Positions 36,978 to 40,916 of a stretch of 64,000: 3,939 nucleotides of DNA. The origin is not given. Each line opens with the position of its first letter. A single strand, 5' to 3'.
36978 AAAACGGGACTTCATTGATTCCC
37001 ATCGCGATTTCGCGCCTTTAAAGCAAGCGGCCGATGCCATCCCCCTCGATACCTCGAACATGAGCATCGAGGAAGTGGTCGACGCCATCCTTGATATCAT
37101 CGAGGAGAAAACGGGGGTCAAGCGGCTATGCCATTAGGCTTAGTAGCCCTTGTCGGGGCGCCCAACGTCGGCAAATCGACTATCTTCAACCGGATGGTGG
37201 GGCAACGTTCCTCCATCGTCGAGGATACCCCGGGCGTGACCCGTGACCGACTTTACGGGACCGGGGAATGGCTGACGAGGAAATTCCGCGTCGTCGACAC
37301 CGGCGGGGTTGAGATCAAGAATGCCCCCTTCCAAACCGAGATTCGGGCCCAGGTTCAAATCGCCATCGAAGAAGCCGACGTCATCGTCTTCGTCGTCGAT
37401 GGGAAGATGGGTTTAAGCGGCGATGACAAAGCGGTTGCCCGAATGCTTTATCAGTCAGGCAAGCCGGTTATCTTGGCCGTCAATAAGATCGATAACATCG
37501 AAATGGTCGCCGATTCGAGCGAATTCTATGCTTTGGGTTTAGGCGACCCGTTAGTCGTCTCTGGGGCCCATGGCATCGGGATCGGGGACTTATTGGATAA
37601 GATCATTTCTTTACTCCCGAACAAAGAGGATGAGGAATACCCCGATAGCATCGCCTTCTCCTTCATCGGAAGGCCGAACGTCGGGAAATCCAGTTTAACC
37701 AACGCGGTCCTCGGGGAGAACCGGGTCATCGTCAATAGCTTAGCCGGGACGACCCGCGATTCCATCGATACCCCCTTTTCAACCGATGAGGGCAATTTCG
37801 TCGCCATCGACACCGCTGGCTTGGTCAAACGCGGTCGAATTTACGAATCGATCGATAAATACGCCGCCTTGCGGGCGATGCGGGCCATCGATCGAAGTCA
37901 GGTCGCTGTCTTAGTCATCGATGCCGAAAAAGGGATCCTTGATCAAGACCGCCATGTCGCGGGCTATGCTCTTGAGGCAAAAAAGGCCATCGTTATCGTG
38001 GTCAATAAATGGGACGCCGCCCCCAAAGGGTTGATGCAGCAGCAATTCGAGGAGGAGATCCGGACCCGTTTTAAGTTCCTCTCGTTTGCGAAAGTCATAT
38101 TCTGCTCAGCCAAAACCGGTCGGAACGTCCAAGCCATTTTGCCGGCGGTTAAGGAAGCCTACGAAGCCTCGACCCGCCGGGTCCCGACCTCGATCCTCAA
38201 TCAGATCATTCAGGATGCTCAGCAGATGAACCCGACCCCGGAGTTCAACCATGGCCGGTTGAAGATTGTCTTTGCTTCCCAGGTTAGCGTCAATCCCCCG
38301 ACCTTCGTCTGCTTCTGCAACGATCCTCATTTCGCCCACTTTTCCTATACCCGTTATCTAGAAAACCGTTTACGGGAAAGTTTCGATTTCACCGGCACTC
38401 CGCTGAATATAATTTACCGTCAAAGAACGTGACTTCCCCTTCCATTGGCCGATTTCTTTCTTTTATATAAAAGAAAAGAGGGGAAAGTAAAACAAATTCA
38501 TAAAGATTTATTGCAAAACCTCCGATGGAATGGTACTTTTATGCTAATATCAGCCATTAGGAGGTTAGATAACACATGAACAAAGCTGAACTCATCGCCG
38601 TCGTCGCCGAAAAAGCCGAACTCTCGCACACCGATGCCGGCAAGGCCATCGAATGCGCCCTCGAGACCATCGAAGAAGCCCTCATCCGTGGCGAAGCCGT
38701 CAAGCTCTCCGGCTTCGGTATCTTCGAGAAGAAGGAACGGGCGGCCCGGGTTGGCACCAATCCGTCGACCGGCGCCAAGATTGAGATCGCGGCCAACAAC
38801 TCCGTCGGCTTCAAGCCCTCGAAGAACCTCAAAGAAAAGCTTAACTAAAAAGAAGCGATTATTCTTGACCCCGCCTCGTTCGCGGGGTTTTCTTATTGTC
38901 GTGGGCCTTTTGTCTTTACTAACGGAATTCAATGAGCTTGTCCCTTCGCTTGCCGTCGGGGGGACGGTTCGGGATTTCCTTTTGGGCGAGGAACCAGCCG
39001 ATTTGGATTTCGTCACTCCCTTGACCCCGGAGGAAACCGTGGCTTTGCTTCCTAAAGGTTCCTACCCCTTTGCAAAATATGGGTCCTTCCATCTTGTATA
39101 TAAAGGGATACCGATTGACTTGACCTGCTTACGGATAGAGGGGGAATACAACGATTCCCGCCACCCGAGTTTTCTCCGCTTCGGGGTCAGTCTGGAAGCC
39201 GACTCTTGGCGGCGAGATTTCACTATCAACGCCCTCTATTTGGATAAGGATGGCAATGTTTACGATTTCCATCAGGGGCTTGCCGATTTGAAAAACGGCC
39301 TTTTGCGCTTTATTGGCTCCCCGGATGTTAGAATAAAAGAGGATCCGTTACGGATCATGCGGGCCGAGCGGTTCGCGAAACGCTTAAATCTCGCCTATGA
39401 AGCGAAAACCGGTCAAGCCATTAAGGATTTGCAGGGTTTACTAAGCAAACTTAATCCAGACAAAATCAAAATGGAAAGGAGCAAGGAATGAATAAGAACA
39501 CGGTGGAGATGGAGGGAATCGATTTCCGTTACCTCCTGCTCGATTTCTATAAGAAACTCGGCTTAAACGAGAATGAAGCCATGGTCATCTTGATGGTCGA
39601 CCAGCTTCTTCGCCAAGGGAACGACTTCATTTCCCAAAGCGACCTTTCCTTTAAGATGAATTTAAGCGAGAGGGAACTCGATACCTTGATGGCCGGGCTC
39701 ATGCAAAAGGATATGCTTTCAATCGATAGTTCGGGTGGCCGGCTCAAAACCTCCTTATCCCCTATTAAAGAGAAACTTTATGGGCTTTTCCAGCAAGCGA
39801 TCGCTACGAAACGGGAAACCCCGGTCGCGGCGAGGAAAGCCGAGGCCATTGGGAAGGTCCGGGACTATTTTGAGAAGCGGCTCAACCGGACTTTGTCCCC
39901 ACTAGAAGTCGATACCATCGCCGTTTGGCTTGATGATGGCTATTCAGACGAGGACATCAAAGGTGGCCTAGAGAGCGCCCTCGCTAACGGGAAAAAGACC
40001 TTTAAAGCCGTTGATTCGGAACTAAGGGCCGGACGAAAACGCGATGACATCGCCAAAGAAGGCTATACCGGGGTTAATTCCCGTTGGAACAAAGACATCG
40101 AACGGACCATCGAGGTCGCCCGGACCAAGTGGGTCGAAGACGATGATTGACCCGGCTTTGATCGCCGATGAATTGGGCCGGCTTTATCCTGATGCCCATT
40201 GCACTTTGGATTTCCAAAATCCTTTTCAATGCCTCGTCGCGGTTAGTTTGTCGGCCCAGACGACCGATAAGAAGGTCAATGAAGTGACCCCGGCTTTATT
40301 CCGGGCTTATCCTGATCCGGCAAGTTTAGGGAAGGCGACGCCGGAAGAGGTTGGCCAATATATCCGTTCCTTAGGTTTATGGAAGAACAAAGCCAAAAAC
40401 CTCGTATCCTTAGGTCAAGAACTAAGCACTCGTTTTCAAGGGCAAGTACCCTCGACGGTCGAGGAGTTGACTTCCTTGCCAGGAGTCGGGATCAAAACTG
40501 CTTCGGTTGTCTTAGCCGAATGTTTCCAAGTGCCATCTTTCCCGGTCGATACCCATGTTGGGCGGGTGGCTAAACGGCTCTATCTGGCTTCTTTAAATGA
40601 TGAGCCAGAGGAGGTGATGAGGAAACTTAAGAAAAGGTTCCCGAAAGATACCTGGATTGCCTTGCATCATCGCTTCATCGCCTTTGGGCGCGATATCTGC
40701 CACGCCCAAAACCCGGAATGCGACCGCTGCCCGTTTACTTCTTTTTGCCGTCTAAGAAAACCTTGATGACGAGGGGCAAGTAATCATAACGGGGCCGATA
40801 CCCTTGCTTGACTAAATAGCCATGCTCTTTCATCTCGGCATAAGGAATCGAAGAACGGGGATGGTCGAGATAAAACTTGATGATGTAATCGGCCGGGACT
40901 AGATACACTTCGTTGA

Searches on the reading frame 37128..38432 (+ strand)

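Call 40: search_protein_families(library=pfam, proteins=[window:37128-38432:+])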
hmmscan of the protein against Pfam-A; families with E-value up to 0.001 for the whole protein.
window:37128-38432:+ (434 aa): 12 families
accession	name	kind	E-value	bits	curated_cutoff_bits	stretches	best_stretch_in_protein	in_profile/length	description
PF01926.29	MMR_HSR1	-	4.9e-54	181.7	21.9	2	6-120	2-113/113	50S ribosome-binding GTPase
PF14714.11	KH_dom-like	-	8.9e-33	112.9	27.3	1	351-431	1-81/81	KH-domain-like of EngA bacterial GTPase enzymes, C-terminal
PF02421.24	FeoB_N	-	6.6e-26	91.1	27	2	6-127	3-121/156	Ferrous iron transport protein B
PF00009.33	GTP_EFTU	-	3.5e-24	85.9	26.5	2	177-344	6-185/188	Elongation factor Tu GTP binding domain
PF04548.22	AIG1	-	1.2e-09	38.2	27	1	7-107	4-107/212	AIG1 family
PF00350.29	Dynamin_N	-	7.7e-08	33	27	0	179-210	3-33/168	Dynamin family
PF03193.22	RsgA_GTPase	-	1.9e-07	31.5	30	0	176-207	108-139/174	RsgA GTPase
PF08477.19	Roc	-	9.2e-07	29.5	27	0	6-122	2-119/119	Ras of Complex, Roc, domain of DAPkinase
PF02492.25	cobW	-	1.9e-05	24.8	20.7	0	224-312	86-170/180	CobW/HypB/UreG, nucleotide-binding domain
PF00071.28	Ras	-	0.0001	22.4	21.6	0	180-341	5-156/162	Ras family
PF00025.27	Arf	-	0.00034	20.6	22.3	0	8-130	19-134/174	ADP-ribosylation factor family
PF16897.10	MMR_HSR1_Xtn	-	0.00087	19.7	35.2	0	113-161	57-102/106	C-terminal region of MMR_HSR1 domain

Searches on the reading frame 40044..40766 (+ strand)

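Call 41: search_protein_families(library=pfam, proteins=[window:40044-40766:+])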
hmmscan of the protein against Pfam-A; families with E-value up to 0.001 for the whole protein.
window:40044-40766:+ (240 aa): 3 families
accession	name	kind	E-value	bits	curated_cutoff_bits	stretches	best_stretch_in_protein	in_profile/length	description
PF00730.31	HhH-GPD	-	8.4e-23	81.2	26.2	1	66-201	2-108/108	HhH-GPD superfamily base excision DNA repair protein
PF00633.29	HHH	-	1.4e-08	34.6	24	1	130-158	1-29/30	Helix-hairpin-helix motif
PF10576.14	EndIII_4Fe-2S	-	0.00023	21.8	20.5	1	219-235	1-17/17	Iron-sulfur binding domain of endonuclease III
